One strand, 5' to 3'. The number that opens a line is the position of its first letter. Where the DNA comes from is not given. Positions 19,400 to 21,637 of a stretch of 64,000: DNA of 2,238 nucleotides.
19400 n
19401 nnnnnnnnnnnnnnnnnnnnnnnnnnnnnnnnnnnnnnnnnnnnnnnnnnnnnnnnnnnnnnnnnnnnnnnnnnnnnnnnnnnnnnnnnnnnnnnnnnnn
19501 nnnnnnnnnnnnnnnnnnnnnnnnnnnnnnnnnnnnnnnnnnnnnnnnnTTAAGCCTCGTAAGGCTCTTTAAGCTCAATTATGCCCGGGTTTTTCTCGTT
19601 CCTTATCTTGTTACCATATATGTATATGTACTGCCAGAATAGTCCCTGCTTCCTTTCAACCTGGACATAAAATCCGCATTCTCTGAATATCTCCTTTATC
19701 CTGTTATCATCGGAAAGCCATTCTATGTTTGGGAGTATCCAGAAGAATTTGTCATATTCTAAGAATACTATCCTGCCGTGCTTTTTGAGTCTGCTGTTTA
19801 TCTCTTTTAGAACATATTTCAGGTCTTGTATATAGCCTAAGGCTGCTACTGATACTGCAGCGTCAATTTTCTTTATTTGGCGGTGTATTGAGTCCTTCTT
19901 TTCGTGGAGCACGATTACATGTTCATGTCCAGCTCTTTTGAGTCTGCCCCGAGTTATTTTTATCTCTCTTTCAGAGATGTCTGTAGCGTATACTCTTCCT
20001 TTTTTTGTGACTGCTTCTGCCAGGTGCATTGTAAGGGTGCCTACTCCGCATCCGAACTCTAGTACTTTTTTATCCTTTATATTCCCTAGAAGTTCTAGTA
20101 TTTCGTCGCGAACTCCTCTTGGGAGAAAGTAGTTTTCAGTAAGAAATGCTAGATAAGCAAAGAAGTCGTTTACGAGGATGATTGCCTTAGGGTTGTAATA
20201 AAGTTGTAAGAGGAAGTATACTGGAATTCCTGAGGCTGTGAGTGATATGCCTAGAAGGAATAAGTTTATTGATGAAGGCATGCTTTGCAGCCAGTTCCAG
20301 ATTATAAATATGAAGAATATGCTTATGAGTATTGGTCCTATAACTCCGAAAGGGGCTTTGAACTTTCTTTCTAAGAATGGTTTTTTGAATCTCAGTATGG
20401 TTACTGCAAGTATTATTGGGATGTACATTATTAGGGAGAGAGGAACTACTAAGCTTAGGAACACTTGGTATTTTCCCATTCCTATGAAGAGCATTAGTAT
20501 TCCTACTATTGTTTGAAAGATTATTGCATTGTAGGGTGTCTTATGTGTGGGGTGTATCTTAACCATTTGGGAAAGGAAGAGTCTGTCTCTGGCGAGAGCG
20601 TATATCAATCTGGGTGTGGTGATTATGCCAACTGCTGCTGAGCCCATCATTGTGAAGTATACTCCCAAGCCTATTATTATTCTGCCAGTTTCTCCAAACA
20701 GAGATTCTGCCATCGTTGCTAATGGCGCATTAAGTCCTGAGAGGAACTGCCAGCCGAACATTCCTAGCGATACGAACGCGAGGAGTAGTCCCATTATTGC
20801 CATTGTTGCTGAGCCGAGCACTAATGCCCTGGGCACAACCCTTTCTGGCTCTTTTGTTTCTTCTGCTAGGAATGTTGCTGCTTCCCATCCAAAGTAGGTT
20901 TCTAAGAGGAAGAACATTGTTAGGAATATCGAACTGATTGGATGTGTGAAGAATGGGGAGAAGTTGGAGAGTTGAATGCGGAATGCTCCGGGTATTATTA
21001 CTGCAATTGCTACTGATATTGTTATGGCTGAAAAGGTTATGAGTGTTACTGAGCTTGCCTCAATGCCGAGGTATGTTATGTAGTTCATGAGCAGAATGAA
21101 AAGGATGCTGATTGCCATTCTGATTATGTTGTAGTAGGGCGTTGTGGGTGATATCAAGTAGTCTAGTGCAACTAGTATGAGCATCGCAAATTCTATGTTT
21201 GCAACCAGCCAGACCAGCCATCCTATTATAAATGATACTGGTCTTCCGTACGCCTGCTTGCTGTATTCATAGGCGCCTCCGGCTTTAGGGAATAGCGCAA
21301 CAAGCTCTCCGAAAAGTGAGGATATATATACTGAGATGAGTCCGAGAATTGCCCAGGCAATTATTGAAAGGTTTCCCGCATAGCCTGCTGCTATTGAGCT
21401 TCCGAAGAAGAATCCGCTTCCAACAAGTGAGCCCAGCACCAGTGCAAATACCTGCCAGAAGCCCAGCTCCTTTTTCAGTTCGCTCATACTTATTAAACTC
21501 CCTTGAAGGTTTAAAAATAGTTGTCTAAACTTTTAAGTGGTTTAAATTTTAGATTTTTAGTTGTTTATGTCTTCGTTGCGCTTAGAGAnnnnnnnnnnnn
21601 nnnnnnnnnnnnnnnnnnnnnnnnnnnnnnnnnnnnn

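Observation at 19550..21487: Single ORF fusing an APC amino-acid permease to a SAM-dependent methyltransferase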

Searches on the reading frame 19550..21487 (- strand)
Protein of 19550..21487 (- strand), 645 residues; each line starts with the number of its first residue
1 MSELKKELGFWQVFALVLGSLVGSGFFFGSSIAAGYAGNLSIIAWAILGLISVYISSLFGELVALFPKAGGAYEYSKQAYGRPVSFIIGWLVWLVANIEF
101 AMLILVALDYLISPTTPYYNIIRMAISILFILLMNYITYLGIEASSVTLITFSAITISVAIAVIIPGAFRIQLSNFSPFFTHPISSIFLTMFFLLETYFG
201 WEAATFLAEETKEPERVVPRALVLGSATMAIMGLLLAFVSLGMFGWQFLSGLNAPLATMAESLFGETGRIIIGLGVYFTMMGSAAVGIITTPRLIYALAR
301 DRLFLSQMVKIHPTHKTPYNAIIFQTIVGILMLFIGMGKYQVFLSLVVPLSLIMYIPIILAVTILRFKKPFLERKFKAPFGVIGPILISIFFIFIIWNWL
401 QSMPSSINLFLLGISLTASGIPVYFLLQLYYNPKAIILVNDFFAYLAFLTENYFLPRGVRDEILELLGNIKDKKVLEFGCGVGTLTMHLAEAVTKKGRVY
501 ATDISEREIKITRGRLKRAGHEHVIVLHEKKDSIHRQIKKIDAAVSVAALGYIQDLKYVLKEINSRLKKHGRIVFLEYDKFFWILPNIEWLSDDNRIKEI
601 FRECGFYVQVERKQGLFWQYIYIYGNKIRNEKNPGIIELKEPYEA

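Call 3: search_protein_families(library=pfam, proteins=[window:19550-21487:-], max_evalue=0.1)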
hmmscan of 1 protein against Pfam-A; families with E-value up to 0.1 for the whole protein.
window:19550-21487:- (645 aa): 23 families
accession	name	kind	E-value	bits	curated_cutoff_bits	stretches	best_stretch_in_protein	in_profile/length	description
PF13520.12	AA_permease_2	-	7.3e-51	173.8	27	1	8-413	1-423/427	Amino acid permease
PF00324.27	AA_permease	-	1e-31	110.6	24.6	1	14-404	3-427/470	Amino acid permease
PF13489.12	Methyltransf_23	-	1.4e-14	54.6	27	1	454-610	4-124/164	Methyltransferase domain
PF08242.18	Methyltransf_12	-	2.8e-13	50.9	30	1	476-573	1-98/98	Methyltransferase domain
PF13649.12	Methyltransf_25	-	4.2e-13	50.2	27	1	475-571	1-97/97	Methyltransferase domain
PF13847.12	Methyltransf_31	-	2e-12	47.5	27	1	471-579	3-113/145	Methyltransferase domain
PF01209.24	Ubie_methyltran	-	7.7e-12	45.5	20.1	1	460-581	36-157/233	ubiE/COQ5 methyltransferase family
PF08241.18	Methyltransf_11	-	2.7e-11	44.4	21.2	1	476-575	1-95/95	Methyltransferase domain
PF05175.20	MTS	-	3.7e-06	27.1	23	1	464-529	24-88/170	Methyltransferase small domain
PF03845.19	Spore_permease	-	3.3e-05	23.3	23.4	1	10-263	4-253/321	Spore germination protein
PF01135.25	PCMT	-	7.6e-05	23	20.3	1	463-528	65-130/210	Protein-L-isoaspartate(D-aspartate) O-methyltransferase (PCMT)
PF01189.24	Methyltr_RsmB-F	-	0.00041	20.5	27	1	471-538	8-75/199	16S rRNA methyltransferase RsmB/F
PF05219.18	DREV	-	0.00064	19.4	26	1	469-574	92-185/265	DREV methyltransferase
PF06325.19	PrmA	-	0.00066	19.7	22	1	471-574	161-257/296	Ribosomal protein L11 methyltransferase (PrmA)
PF01596.23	Methyltransf_3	-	0.0022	17.8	22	1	464-529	36-102/204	O-methyltransferase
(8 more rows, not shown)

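Call 4: search_protein_families(library=ncbifam, proteins=[window:19550-21487:-], max_evalue=0.1)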
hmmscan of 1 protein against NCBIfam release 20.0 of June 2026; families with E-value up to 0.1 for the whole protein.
window:19550-21487:- (645 aa): 90 families (the best 25 are shown)
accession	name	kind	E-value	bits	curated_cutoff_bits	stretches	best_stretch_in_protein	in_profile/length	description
TIGR00909.1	2A0306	subfamily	1.8e-55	188.6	556.8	1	4-425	1-427/429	amino acid transporter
NF053761.1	BrChAATpBcaP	equivalog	2.6e-37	129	690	2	127-404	159-434/460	branched-chain amino acid transporter BcaP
NF008466.1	PRK11357.1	equivalog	1.8e-30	106.3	800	1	2-337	4-350/446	fructoselysine/psicoselysine transporter FrlA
TIGR00905.1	2A0302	subfamily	1.8e-30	106.2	409.05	1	1-427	1-435/473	basic amino acid/polyamine antiporter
NF008245.0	PRK11021.1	equivalog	3.6e-30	105.3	284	1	1-400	1-394/419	L-methionine/branched-chain amino acid transporter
TIGR00911.1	2A0308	subfamily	6.5e-30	104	701.8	1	3-427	43-473/505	L-type amino acid transporter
TIGR00908.1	2A0305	equivalog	2.2e-29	102.7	381.75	1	3-398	4-403/442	ethanolamine permease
TIGR00906.1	2A0303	subfamily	4.1e-23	81.6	681.7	1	2-369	27-430/602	cationic amino acid transport permease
TIGR01773.1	GABAperm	equivalog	3.9e-16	58.9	678.1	1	7-370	13-388/452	GABA permease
NF007929.0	PRK10644.1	equivalog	4e-16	58.8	574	1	6-402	8-405/445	arginine/agmatine antiporter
TIGR00907.1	2A0304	subfamily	1.7e-15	56.9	598.3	1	3-375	9-420/482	amino acid permease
TIGR02072.1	BioC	equivalog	8.4e-13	48.7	184.95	1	458-575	18-132/244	malonyl-ACP O-methyltransferase BioC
NF043040.1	corrin_prot_MT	hypoth_equivalog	3.4e-12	46.3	180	1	459-574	30-146/216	corrinoid protein-associated methyltransferase CpaM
NF052510.1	methyltran_MpqE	exception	2.7e-11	43.3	335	1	467-580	42-156/234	methyl-plastoquinone biosynthesis methyltransferase MpqE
NF007938.0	PRK10655.1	equivalog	3.6e-11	42.9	409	1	2-378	2-386/438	putrescine-ornithine antiporter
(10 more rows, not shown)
